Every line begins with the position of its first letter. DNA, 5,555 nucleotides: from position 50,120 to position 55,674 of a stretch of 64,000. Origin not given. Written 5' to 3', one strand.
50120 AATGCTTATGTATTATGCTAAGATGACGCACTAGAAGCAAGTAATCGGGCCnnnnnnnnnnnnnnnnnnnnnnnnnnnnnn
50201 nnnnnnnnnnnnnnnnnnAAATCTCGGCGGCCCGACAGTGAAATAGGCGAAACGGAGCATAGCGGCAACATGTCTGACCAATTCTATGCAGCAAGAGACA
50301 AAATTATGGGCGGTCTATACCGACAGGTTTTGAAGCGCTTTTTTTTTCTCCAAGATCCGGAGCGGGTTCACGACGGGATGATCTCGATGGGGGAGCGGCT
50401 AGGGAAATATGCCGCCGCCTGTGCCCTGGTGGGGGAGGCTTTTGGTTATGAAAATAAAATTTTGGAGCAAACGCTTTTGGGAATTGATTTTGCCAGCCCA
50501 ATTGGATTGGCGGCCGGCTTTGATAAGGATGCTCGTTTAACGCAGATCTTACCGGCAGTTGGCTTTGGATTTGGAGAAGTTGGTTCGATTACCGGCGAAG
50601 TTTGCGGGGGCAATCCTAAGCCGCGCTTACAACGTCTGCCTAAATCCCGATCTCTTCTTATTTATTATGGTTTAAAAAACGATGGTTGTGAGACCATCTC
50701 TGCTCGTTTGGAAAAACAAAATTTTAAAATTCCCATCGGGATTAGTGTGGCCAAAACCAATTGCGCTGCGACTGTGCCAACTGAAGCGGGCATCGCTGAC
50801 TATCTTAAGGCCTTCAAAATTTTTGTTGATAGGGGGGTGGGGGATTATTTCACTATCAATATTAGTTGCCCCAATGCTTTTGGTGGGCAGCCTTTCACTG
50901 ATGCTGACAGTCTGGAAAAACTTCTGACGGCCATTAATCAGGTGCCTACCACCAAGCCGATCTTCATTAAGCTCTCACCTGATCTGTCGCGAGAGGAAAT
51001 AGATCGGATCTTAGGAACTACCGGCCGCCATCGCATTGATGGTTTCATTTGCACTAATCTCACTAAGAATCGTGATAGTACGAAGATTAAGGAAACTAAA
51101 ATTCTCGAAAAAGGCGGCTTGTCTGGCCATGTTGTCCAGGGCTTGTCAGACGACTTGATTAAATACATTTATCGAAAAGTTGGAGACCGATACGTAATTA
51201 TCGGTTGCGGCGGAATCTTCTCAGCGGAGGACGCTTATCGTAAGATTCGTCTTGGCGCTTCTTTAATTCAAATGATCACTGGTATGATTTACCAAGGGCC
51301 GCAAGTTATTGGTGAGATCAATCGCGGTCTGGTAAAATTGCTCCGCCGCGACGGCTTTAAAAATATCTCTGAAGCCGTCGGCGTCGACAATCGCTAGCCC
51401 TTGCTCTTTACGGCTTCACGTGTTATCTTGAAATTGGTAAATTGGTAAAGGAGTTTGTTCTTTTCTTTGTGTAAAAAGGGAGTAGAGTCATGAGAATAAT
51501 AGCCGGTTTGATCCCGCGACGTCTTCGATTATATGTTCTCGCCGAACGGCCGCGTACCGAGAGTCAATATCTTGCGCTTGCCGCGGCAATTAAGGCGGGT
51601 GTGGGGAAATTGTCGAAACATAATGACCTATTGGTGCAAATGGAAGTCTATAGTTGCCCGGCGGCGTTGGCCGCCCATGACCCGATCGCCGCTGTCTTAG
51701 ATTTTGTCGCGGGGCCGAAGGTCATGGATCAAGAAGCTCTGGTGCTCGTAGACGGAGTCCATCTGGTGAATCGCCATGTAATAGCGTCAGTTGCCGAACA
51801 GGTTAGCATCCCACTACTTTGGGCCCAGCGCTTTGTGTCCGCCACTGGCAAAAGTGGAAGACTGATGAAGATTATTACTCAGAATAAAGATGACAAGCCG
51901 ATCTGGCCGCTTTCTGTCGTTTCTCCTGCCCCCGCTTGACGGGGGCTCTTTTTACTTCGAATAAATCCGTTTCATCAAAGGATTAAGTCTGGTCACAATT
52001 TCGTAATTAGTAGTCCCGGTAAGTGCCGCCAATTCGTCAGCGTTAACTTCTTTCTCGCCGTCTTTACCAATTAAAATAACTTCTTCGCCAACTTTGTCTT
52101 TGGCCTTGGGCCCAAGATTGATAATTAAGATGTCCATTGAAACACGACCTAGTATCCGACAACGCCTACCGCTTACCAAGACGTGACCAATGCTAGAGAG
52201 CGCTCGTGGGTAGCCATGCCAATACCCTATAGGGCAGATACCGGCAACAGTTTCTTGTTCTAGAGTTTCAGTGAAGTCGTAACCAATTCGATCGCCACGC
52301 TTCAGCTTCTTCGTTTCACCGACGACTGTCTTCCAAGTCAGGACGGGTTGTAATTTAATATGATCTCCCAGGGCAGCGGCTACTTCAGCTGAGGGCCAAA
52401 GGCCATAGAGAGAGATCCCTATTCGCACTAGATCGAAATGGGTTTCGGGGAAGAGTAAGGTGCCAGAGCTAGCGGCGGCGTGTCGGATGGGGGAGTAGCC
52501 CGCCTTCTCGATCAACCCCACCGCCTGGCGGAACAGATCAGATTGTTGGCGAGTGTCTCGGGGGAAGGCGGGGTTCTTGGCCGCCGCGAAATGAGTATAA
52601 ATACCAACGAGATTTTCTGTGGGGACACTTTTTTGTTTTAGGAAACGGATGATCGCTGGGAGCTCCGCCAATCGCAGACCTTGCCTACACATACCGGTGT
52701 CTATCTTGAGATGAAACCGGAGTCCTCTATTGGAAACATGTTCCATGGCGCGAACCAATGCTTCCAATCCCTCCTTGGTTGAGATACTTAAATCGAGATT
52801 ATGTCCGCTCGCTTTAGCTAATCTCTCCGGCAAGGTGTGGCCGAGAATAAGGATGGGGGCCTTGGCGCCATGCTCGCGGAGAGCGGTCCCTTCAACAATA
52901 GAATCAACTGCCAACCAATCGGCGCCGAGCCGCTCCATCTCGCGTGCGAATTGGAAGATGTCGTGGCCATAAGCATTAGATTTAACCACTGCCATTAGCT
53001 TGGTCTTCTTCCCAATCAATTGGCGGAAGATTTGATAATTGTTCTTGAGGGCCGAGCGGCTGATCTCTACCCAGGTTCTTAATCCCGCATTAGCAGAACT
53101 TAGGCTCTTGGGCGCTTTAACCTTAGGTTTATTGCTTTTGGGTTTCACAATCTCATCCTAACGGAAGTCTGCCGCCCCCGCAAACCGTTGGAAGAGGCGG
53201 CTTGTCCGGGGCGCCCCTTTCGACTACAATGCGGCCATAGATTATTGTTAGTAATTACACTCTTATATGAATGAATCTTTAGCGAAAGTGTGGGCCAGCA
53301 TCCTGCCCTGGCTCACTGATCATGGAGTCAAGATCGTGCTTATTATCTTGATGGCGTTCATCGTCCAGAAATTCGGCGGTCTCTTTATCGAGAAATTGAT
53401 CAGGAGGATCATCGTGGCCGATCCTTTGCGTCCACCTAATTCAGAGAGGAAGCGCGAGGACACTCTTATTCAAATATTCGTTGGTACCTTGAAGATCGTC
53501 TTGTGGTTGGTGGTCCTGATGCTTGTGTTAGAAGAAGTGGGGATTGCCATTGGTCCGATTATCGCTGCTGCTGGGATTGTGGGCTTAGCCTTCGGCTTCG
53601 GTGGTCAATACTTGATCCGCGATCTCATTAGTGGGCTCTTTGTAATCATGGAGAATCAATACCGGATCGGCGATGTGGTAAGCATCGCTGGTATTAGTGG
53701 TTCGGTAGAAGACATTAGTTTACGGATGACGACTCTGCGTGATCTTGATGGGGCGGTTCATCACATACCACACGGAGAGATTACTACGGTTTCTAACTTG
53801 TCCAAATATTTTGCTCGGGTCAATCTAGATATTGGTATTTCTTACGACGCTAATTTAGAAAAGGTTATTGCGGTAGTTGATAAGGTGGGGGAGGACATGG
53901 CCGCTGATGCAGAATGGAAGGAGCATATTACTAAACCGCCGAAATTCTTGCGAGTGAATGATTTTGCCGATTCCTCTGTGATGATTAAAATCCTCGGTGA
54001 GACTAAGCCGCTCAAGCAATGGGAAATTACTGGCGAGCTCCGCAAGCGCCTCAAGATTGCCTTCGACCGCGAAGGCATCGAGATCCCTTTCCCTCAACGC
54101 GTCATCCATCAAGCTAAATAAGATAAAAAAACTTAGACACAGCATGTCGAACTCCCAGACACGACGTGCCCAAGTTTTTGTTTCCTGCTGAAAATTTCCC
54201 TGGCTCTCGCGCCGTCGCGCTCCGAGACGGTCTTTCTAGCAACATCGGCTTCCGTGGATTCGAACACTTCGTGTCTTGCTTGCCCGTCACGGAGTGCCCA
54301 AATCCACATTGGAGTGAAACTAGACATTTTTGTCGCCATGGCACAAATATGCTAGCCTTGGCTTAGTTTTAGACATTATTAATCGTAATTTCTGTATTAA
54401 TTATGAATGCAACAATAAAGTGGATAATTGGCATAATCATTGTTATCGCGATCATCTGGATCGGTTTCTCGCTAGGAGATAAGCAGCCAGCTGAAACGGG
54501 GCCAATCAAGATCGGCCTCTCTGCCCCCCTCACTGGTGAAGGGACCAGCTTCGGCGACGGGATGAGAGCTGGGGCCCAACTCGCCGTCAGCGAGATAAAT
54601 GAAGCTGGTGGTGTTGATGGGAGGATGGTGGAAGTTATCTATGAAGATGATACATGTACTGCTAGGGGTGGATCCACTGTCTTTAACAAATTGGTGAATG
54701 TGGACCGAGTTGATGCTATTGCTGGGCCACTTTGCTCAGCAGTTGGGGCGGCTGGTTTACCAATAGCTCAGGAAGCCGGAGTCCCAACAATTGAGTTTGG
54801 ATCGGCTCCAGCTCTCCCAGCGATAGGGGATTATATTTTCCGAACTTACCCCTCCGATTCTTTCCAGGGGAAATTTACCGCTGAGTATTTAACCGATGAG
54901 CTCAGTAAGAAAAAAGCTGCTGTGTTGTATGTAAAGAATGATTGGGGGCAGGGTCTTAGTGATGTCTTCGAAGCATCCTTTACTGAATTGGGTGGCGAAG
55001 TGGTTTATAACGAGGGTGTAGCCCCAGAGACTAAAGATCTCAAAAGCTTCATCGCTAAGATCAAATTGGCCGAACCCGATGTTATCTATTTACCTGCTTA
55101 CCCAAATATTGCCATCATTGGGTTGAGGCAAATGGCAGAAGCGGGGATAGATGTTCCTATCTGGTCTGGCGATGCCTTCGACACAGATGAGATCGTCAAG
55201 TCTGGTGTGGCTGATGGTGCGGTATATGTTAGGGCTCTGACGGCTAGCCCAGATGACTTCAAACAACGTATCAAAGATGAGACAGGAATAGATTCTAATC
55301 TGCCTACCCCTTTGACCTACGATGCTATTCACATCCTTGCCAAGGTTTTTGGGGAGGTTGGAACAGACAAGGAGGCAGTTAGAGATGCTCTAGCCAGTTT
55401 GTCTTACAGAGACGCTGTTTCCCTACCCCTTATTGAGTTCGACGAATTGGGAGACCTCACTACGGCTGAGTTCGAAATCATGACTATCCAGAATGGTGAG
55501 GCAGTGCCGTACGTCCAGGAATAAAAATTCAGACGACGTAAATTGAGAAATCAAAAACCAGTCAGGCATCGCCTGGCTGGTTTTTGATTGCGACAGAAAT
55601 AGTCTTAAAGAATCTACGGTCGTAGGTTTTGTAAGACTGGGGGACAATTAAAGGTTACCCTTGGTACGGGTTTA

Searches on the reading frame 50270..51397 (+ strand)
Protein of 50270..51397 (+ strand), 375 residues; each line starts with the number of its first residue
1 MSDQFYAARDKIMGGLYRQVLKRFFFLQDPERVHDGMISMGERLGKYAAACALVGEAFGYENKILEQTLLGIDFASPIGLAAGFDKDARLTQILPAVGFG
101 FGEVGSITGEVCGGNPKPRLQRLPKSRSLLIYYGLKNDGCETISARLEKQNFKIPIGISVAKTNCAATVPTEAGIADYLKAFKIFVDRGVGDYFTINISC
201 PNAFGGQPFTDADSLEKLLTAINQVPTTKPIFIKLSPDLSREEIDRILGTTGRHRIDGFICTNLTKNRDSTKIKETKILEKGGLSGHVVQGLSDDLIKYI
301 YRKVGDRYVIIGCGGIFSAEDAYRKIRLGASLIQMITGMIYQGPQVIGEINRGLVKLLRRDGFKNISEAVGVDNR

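Call 23: search_protein_families(library=pfam, proteins=[window:50270-51397:+], max_evalue=0.001)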
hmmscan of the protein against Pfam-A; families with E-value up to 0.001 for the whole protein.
window:50270-51397:+ (375 aa): 1 family
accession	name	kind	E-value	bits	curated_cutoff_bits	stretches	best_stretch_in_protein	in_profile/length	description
PF01180.27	DHO_dh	-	3.6e-64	217.2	27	1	65-358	2-291/291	Dihydroorotate dehydrogenase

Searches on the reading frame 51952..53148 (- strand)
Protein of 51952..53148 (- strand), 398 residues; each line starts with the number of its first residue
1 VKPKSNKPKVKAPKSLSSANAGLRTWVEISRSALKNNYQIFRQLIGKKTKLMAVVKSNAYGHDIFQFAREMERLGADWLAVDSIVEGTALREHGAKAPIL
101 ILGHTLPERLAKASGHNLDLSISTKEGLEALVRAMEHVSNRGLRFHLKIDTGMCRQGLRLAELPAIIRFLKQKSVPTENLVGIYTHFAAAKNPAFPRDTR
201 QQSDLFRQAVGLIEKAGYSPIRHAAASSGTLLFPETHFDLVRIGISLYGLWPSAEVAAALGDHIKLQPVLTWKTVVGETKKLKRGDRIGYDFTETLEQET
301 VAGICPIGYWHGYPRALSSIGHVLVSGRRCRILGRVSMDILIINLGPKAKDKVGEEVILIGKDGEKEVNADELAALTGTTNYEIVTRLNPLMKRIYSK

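Call 23: search_protein_families(library=pfam, proteins=[window:51952-53148:-], max_evalue=0.001)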
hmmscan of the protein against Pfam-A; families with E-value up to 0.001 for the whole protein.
window:51952-53148:- (398 aa): 2 families
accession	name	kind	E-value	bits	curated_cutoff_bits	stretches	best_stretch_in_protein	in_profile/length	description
PF01168.26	Ala_racemase_N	-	1.3e-59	202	24.1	1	29-250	1-218/220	Alanine racemase, N-terminal domain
PF00842.27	Ala_racemase_C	-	7.7e-36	122.9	25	1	269-396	1-127/127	Alanine racemase, C-terminal domain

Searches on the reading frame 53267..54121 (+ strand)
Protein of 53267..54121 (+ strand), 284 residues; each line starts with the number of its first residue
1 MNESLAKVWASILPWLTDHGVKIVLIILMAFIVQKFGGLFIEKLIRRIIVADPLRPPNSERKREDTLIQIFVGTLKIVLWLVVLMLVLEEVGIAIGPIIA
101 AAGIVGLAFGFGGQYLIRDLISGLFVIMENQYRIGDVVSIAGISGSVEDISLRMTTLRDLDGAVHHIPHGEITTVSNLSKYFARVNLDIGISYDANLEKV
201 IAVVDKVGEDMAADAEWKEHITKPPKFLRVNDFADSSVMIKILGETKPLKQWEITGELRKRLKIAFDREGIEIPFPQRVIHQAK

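Call 23: search_protein_families(library=pfam, proteins=[window:53267-54121:+], max_evalue=0.001)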
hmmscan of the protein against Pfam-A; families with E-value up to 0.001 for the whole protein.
window:53267-54121:+ (284 aa): 3 families
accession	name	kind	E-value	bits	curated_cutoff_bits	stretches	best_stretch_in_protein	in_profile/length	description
PF00924.24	MS_channel_2nd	-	1e-20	74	20.2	1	116-180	2-68/68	Mechanosensitive ion channel, beta-domain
PF21082.3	MS_channel_3rd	-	1.2e-09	38.9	21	1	185-273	1-88/88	Mechanosensitive ion channel MscS, C-terminal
PF21088.3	MS_channel_1st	-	1.7e-06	28.3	23.1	1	74-114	2-42/42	Mechanosensitive ion channel, transmembrane helices 2/3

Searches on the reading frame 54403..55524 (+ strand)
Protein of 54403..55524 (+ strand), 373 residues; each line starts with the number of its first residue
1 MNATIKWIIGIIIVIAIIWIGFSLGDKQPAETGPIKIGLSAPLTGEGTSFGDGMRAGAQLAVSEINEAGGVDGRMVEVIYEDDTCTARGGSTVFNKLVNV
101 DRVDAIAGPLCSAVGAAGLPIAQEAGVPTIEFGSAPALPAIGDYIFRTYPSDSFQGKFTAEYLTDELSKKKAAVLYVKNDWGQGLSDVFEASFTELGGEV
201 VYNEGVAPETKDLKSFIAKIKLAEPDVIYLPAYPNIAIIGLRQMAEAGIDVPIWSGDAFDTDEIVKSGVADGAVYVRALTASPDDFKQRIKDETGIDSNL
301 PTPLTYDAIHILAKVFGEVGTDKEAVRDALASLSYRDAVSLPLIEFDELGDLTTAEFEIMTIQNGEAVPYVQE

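Call 23: search_protein_families(library=pfam, proteins=[window:54403-55524:+], max_evalue=0.001)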
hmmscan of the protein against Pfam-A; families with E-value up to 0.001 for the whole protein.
window:54403-55524:+ (373 aa): 3 families
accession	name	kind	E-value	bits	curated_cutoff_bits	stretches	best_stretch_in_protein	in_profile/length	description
PF13458.12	Peripla_BP_6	-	6.3e-58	197.5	31.7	1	34-342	1-319/343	Periplasmic binding protein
PF01094.35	ANF_receptor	-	4.4e-26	92.2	25.4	1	57-363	5-351/353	Receptor family ligand binding region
PF13433.12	Peripla_BP_5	-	1.4e-14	54.5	27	2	35-121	1-87/363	Periplasmic binding protein domain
